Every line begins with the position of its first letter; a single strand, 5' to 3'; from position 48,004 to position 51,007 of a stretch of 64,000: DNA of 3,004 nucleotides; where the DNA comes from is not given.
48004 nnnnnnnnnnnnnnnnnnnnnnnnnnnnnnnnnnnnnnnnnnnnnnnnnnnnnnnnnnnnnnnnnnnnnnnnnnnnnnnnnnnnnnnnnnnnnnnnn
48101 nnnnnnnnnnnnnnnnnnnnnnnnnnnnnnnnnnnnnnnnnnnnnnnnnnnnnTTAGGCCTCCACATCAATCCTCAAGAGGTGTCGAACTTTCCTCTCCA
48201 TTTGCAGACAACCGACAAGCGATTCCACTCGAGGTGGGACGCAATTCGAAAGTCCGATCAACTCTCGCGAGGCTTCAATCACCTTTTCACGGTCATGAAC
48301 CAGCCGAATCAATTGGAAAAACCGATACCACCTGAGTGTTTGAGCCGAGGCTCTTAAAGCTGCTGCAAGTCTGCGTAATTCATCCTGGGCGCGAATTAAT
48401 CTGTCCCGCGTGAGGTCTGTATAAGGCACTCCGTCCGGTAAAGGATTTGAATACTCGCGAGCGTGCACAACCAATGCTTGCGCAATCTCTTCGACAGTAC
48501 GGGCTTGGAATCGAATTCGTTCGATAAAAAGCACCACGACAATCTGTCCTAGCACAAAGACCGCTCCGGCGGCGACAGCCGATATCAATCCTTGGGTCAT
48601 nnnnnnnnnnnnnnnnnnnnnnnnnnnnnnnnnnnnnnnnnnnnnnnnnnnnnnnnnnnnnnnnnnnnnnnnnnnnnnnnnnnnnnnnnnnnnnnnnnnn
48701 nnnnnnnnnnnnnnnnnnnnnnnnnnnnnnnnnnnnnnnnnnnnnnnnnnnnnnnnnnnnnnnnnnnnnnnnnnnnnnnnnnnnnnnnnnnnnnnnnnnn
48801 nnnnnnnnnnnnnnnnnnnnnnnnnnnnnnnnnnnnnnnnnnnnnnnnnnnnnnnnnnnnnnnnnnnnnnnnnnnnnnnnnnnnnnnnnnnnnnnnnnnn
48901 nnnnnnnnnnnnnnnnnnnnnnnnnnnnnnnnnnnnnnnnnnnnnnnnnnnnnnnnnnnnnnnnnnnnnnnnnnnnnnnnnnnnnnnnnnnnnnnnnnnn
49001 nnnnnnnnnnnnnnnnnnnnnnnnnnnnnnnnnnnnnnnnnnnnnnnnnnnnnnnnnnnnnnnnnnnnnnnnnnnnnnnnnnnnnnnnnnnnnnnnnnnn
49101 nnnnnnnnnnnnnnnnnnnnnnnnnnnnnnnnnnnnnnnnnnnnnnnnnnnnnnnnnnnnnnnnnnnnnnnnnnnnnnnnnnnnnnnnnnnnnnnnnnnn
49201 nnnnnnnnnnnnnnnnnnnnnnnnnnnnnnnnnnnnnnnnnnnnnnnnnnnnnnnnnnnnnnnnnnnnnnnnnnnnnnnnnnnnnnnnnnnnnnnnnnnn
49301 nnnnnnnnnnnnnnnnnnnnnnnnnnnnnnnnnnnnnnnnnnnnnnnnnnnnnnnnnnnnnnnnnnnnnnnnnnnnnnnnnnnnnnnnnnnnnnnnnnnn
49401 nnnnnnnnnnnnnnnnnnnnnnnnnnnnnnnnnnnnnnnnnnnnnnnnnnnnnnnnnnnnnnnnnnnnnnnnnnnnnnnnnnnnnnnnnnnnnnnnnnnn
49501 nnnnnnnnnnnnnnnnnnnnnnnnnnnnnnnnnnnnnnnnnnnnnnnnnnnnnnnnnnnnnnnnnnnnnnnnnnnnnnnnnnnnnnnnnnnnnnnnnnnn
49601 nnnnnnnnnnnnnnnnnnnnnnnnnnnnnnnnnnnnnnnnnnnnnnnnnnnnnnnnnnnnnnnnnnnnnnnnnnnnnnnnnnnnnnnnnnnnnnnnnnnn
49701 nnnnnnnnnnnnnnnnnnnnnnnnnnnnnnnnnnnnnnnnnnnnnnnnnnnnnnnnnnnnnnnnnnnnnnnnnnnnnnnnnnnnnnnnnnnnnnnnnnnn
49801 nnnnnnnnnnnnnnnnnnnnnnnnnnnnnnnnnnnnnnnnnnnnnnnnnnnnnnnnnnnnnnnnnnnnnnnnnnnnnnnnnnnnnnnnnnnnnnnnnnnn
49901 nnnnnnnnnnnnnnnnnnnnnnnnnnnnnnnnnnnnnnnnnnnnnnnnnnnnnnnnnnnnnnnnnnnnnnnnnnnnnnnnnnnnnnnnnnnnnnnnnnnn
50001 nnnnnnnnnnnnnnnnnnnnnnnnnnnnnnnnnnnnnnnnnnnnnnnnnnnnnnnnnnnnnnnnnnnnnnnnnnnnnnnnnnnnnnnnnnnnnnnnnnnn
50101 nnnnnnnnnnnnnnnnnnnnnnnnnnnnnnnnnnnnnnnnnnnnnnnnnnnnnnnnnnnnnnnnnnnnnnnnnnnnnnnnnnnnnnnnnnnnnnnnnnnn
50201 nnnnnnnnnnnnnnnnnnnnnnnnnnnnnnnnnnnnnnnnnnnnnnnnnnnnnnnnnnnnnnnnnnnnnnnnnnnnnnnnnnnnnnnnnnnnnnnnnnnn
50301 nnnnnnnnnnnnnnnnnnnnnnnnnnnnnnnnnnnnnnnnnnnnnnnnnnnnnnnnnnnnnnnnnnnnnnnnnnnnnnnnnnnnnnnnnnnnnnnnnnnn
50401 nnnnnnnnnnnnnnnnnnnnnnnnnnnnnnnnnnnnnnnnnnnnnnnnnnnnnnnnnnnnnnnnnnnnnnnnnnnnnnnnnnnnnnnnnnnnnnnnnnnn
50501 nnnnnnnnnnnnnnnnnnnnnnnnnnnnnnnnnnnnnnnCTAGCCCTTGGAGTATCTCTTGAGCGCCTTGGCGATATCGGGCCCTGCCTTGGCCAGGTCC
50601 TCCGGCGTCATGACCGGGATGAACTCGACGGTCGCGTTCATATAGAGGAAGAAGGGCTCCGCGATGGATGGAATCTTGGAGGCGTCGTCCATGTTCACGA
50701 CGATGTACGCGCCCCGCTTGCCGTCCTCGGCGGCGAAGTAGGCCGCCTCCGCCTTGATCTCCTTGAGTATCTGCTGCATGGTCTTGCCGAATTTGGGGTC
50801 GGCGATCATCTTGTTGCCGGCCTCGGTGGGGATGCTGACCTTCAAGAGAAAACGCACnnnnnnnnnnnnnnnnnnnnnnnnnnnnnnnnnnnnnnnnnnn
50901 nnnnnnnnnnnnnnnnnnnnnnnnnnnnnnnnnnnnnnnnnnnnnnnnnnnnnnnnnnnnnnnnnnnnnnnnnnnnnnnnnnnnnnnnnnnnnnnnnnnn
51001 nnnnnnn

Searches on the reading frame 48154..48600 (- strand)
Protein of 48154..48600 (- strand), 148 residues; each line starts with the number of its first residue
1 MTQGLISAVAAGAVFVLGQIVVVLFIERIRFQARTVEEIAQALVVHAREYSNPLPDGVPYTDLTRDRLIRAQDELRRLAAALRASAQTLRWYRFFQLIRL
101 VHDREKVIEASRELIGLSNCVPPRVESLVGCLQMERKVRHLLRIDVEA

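Call 54: search_protein_families(library=pfam, proteins=[window:48154-48600:-], max_evalue=0.001)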
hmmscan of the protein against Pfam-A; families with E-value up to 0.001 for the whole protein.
window:48154-48600:- (148 aa): 0 families

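Call 55: search_protein_families(library=padloc, proteins=[window:48154-48600:-], max_evalue=0.01)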
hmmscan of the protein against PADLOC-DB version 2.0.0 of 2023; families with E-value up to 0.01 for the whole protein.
window:48154-48600:- (148 aa): 0 families

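Call 56: search_protein_families(library=ncbifam, proteins=[window:48154-48600:-], max_evalue=0.01)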
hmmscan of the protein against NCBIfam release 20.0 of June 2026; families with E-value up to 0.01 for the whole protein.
window:48154-48600:- (148 aa): 0 families

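Call 75: find_encoding_contigs(protein=window:48154-48600:-, flank=5000, max_places=8)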
Protein window:48154-48600:- (148 aa): no gene with exactly this product is on record in the collection.

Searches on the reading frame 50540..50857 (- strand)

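Call 54: search_protein_families(library=pfam, proteins=[window:50540-50857:-], max_evalue=0.001)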
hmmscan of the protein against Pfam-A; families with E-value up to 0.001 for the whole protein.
window:50540-50857:- (105 aa): 1 family
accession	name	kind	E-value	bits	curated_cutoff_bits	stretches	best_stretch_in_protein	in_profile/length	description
PF11746.14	DUF3303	-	9.5e-06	26.1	21.2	1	1-92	1-88/92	Domain of unknown function (DUF3303)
